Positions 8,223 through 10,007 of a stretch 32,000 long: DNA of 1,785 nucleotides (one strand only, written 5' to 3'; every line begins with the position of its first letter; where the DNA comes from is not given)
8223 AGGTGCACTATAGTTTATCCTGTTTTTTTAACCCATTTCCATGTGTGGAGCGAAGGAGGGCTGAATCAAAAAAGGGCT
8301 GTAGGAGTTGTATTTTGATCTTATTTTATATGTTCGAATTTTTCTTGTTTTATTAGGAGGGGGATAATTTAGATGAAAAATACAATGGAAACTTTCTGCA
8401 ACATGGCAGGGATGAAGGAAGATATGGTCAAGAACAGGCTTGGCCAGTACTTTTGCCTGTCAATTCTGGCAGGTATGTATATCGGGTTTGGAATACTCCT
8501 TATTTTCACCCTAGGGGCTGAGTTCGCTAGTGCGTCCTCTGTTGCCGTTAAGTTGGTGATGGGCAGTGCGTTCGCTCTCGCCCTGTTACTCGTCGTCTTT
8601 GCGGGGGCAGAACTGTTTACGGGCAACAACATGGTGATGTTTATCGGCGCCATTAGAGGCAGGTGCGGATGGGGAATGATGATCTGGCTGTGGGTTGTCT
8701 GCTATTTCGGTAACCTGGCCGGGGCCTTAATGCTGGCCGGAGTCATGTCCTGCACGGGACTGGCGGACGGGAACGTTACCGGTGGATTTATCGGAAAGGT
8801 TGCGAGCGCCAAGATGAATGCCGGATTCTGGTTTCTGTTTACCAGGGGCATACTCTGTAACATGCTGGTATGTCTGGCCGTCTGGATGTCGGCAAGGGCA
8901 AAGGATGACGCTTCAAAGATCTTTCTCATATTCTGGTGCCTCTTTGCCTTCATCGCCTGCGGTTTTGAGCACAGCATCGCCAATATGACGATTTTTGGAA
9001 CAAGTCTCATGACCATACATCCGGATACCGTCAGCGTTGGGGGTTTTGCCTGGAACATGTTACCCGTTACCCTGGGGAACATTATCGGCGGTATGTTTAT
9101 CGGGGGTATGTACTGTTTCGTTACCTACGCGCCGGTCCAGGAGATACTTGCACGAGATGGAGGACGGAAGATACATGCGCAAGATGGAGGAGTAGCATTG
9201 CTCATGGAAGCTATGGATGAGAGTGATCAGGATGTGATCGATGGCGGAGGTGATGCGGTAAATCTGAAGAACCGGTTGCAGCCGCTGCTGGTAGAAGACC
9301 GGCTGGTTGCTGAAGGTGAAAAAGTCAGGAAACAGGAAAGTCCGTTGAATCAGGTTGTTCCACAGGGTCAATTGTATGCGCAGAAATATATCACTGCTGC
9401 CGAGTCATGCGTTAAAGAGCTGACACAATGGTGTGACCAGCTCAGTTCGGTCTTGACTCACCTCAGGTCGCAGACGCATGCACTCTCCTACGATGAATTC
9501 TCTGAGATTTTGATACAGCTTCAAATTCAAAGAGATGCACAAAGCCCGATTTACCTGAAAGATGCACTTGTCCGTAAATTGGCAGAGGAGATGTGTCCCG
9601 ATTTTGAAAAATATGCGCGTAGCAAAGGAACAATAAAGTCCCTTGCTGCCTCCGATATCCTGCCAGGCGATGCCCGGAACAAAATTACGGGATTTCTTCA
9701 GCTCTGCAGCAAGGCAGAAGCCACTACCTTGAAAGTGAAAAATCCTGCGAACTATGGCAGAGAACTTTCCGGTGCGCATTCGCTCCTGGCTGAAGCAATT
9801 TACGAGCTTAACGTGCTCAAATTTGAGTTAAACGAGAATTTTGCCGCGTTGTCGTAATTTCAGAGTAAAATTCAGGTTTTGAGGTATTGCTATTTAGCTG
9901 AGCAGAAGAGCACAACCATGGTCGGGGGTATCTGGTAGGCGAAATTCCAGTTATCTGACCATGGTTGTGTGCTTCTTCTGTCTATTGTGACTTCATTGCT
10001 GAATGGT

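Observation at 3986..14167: Ten-kb neighbourhood combining nitrite import, nitrite reduction, sensing and a possible NO-binding cytochrome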

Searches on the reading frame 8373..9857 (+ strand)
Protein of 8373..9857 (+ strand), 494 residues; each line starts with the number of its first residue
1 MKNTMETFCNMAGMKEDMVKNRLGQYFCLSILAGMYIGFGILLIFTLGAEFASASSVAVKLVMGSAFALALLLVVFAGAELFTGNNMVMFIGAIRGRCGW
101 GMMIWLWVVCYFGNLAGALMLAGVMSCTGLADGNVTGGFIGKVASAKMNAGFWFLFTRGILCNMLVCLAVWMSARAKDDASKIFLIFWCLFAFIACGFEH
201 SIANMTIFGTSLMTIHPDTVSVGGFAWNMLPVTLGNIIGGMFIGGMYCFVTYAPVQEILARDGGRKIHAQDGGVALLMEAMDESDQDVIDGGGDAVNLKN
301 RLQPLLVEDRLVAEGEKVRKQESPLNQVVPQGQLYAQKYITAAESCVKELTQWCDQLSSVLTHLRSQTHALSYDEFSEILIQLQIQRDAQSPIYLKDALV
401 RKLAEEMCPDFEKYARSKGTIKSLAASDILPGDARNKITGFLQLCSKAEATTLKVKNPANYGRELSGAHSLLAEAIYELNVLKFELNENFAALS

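Call 4: search_protein_families(library=pfam, proteins=[window:8373-9857:+], max_evalue=0.01)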
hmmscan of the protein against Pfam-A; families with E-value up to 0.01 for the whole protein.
window:8373-9857:+ (494 aa): 1 family
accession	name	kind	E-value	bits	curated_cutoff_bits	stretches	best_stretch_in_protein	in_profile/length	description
PF01226.23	Form_Nir_trans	-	5e-68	229.5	34.6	1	9-248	4-238/240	Formate/nitrite transporter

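Call 5: search_protein_families(library=ncbifam, proteins=[window:8373-9857:+], max_evalue=0.01)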
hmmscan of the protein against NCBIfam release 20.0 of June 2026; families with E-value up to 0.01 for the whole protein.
window:8373-9857:+ (494 aa): 5 families
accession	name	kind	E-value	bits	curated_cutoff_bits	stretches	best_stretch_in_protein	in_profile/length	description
TIGR00790.1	fnt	subfamily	4.5e-62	209.7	232.3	1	20-252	3-237/239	formate/nitrite family transporter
TIGR04060.1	formate_focA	equivalog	1.9e-52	178.1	290.1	1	11-250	7-265/268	formate transporter FocA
NF008595.0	PRK11562.1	equivalog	3.1e-51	174.3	293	1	12-251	14-249/268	nitrite transporter NirC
NF008069.0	PRK10805.1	equivalog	3.3e-28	98.9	440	1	20-210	29-219/285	formate transporter FocA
NF007261.0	PRK09713.1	exception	5.5e-16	58.9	499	1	26-245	34-270/282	formate transporter FocB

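Call 51: search_solved_structures(query=window:8373-9857:+, max_evalue=0.00001, show_alignments=2)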
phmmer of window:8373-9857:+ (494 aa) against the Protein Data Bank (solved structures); distinct sequences matched with E-value up to 0.00001: 14.
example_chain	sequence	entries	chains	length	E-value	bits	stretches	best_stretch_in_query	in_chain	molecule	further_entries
3tdo_A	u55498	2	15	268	2.9e-57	198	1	2-249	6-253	Putative formate/nitrite transporter | formate/nitrite transporter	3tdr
3tdp_A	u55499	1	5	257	5.8e-57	197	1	2-249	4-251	formate/nitrite transporter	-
3tdx_A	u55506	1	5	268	7.4e-57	196.6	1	2-249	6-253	formate/nitrite transporter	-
3te0_A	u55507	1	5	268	9.5e-57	196.3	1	2-249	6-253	formate/nitrite transporter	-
3te2_A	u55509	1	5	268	1.4e-56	195.7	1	2-249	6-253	formate/nitrite transporter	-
3te1_A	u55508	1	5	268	1.6e-56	195.5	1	2-249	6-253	formate/nitrite transporter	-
3tds_E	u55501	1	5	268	1.7e-56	195.4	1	2-249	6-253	formate/nitrite transporter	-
4fc4_A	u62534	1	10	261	3.2e-44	155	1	14-251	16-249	Nitrite transporter NirC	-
9v2a_A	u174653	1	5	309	2.3e-34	122.5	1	27-251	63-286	Low-CO2 inducible protein LCIA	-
3kly_A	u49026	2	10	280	1e-28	103.9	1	18-252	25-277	Putative formate transporter 1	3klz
3q7k_A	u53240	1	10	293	8.5e-25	90.9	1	25-253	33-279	Probable formate transporter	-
3kcu_A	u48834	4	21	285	3.3e-24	89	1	25-252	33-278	Probable formate transporter 1 | Formate channel FocA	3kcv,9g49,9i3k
9g4d_A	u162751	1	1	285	3.9e-23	85.4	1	25-252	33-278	Formate channel FocA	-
6vqq_A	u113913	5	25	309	8.3e-20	74.5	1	29-252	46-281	Formate-nitrite transporter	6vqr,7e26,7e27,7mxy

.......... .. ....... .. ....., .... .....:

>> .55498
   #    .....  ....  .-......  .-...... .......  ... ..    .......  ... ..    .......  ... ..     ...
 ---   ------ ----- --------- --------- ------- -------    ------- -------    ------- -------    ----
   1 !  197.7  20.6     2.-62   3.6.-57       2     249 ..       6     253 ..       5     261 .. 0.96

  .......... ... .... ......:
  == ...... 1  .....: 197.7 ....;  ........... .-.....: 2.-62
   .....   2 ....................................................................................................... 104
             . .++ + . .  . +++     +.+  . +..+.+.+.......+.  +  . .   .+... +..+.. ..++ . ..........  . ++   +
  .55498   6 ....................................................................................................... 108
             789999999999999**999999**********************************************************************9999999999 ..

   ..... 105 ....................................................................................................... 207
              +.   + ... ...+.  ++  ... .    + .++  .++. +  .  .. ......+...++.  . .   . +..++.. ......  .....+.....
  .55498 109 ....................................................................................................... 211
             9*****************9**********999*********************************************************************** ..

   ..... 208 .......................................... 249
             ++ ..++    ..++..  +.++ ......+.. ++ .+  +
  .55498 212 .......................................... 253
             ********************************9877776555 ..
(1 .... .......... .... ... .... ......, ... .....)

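Call 74: predict_structure(protein=window:8373-9857:+)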
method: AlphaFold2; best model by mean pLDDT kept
length: 494 residues; sequences in the alignment: 1
mean_pLDDT: 45.5   pTM: 0.26
mean pLDDT of the five models: 45.5, 41.6, 40.0, 37.8, 34.1
residues with pLDDT >= 90: 0; 70-90: 27; 50-70: 107; < 50: 360
segments of 3 or more residues with pLDDT < 50: 80-154, 172-177, 179-181, 226-432, 437-442, 444-477, 479-494
pLDDT, mean of each block of 10 residues (from residue 1): 71 81 70 69 61 54 56 54 43 41 44 45 44 43 45 50 53 49 55 55 54 52 49 46 43 37 39 35 37 35 34 37 35 36 41 42 38 36 29 33 33 32 34 46 46 41 42 46 44 30
secondary structure, 60 per line:
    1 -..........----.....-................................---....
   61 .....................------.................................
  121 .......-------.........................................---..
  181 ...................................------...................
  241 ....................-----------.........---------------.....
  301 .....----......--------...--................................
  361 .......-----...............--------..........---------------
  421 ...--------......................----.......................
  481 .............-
elements in order: H2-11 H16-20 H22-53 H57-81 H88-127 H135-175 H179-215 H222-260 H272-280 H296-305 H310-315 H329-367 H373-387 H396-405 H432-453 H458-493

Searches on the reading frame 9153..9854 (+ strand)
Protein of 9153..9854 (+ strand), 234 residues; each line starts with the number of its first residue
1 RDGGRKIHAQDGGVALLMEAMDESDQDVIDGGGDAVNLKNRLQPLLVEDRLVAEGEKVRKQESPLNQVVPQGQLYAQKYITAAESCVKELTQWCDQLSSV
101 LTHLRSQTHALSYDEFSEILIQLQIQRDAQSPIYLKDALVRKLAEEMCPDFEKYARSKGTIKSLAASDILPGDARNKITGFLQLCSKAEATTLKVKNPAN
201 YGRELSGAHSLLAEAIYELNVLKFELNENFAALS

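Call 65: search_solved_structures(query=window:9153-9854:+, max_evalue=5)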
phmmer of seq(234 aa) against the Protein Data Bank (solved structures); distinct sequences matched with E-value up to 5: 1.
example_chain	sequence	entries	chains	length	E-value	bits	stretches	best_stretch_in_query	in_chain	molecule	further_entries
5frf_A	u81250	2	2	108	0.11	15.9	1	117-189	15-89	ANTI-SIGMA FACTOR RSRA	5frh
